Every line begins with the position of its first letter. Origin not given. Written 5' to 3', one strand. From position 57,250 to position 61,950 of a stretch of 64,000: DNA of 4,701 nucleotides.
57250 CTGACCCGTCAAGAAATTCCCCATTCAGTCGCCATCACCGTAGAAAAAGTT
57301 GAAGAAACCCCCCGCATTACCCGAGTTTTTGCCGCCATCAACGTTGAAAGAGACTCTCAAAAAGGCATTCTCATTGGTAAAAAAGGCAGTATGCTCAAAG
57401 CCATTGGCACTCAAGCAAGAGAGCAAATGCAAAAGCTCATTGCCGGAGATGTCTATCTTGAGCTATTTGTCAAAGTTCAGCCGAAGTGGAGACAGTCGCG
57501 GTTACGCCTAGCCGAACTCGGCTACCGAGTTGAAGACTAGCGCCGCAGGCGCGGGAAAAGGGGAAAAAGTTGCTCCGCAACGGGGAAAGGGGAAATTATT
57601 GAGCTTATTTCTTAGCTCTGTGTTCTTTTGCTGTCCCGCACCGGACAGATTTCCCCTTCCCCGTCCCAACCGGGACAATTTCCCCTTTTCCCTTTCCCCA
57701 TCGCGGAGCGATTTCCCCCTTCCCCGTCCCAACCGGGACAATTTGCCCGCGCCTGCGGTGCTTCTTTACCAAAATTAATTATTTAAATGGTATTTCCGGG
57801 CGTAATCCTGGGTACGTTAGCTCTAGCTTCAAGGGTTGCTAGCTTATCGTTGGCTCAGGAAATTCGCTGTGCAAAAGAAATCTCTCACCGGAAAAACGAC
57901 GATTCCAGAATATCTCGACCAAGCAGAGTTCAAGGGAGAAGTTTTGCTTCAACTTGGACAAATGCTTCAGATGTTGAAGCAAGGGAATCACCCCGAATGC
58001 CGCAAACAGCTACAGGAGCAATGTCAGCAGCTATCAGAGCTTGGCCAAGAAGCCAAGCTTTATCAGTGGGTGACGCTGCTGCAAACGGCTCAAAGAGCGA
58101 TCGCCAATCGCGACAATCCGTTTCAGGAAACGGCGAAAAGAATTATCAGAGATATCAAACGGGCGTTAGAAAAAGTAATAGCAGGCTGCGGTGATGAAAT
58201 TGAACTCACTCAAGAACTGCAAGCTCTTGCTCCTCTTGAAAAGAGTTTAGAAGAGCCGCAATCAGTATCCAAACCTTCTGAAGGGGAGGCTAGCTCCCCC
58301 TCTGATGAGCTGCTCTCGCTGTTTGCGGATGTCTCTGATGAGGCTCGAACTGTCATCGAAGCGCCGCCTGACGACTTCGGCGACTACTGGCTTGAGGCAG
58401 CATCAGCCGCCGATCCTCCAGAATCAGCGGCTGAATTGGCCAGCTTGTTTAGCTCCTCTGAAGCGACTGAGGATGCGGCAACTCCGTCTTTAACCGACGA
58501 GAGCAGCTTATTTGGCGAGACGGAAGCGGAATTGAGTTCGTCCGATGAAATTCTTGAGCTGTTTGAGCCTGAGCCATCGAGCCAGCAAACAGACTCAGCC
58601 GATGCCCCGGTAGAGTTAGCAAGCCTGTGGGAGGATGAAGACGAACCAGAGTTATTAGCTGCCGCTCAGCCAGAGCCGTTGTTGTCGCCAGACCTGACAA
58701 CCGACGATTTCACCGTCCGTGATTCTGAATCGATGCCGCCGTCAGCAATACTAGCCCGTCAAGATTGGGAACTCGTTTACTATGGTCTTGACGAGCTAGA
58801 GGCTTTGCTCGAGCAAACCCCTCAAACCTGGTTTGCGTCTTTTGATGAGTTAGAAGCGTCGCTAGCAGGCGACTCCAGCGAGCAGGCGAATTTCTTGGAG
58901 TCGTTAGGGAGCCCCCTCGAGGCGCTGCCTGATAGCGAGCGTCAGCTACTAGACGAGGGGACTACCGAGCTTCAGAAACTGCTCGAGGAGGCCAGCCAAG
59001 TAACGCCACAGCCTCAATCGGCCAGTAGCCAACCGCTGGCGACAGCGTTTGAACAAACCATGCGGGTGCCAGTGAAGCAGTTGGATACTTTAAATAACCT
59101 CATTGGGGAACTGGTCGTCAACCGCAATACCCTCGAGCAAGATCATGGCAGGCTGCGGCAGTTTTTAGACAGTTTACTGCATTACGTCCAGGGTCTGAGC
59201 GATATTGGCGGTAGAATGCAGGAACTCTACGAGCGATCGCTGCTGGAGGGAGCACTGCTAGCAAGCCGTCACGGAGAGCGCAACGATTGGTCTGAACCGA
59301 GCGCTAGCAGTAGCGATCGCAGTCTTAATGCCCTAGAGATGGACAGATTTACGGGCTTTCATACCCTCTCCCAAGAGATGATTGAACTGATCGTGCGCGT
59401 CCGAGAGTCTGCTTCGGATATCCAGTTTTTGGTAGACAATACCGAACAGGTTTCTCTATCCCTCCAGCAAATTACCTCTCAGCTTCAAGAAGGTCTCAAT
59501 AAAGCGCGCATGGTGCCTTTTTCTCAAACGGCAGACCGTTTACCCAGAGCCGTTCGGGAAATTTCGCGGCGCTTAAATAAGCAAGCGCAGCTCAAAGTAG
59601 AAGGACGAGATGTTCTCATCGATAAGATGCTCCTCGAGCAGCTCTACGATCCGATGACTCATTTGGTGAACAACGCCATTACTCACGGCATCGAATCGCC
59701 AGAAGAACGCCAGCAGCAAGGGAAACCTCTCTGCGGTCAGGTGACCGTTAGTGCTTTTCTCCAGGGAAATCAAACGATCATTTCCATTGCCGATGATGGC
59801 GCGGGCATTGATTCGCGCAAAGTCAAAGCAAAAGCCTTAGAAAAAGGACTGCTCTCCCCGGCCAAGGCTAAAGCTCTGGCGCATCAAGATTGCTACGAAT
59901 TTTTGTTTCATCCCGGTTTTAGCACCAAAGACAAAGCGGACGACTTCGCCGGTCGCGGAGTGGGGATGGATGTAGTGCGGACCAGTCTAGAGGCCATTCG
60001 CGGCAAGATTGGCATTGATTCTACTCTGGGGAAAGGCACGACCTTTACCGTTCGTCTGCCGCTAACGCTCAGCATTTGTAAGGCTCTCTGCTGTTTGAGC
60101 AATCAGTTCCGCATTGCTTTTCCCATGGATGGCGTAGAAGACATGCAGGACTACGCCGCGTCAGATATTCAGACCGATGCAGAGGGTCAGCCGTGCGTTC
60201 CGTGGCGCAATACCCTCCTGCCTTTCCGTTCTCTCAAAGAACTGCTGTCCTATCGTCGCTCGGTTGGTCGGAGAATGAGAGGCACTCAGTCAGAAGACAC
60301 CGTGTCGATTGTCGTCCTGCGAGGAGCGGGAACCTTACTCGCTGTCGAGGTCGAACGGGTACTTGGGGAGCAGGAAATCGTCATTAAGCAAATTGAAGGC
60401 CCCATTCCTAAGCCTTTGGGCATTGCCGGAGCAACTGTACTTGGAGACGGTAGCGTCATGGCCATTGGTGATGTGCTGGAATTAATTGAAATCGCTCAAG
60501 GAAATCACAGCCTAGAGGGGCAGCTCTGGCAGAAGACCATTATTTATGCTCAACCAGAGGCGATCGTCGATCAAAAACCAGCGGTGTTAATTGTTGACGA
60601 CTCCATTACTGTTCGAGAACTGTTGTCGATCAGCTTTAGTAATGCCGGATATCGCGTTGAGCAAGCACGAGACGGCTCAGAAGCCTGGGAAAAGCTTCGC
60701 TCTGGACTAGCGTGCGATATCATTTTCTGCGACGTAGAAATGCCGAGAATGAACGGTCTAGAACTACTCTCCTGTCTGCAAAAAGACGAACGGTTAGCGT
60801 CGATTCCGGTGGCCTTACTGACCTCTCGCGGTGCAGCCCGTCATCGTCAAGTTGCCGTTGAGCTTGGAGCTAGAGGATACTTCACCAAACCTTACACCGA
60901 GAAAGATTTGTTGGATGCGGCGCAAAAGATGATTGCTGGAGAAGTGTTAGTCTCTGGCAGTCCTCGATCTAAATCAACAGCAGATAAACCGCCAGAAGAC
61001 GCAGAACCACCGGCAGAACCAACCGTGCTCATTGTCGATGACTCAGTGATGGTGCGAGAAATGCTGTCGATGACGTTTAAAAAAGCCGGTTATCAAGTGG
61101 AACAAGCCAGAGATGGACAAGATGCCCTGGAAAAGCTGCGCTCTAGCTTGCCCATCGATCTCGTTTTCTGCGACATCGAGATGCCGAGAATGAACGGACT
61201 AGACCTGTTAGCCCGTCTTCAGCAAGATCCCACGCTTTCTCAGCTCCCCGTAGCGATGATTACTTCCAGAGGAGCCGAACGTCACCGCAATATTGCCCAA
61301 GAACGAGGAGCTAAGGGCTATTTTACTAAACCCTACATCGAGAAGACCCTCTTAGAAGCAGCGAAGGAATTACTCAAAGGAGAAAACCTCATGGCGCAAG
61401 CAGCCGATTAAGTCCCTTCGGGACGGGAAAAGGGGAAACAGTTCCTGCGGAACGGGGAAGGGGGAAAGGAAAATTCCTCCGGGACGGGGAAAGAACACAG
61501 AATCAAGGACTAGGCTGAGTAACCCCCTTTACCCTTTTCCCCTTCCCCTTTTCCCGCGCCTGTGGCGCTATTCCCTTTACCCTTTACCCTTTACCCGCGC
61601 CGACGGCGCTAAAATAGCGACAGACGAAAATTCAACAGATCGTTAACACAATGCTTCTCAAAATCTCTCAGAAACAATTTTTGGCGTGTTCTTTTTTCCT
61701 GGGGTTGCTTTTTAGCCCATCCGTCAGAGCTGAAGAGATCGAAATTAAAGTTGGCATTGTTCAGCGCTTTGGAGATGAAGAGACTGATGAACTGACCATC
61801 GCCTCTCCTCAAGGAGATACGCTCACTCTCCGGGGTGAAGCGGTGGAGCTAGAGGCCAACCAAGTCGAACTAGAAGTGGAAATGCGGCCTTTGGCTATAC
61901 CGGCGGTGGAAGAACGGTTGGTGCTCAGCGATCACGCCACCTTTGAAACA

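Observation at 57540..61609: The only chemotaxis-type gene in the window is bracketed by two full-length copies of the repeat in opposite core orientation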

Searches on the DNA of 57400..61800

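Call 69: search_rna_families(source=window, start=57400, end=61800, threshold=evalue, max_evalue=1)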
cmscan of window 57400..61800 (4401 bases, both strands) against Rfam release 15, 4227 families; matches with E-value up to 1: 4.
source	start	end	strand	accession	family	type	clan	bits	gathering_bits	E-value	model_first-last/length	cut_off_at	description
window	57549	57728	+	RF04119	MIR1858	Gene; miRNA;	-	29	137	0.054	1-197/197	no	MIR1858 microRNA precursor family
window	57545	57738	-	RF04119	MIR1858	Gene; miRNA;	-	26.9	137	0.16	1-197/197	no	MIR1858 microRNA precursor family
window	61446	61558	-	RF03629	mir-641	Gene; miRNA;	-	22.3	100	0.76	1-98/98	no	mir-641 microRNA precursor family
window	61425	61584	+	RF02409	snoR125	Gene; snRNA; snoRNA; CD-box;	-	21.4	100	0.093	1-200/200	no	Small nucleolar RNA snoR125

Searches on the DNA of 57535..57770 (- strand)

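Call 65: search_dna_similar(query=window:57535-57770:-, collection=plasmids, mode=distant, max_evalue=0.01, max_rows=15)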
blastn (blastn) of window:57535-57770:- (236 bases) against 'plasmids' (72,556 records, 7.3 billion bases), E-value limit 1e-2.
No match.
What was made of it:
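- Tried and rejected: Other databases. blastn of copy B against PLSDB plasmids gave no match (call 65).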
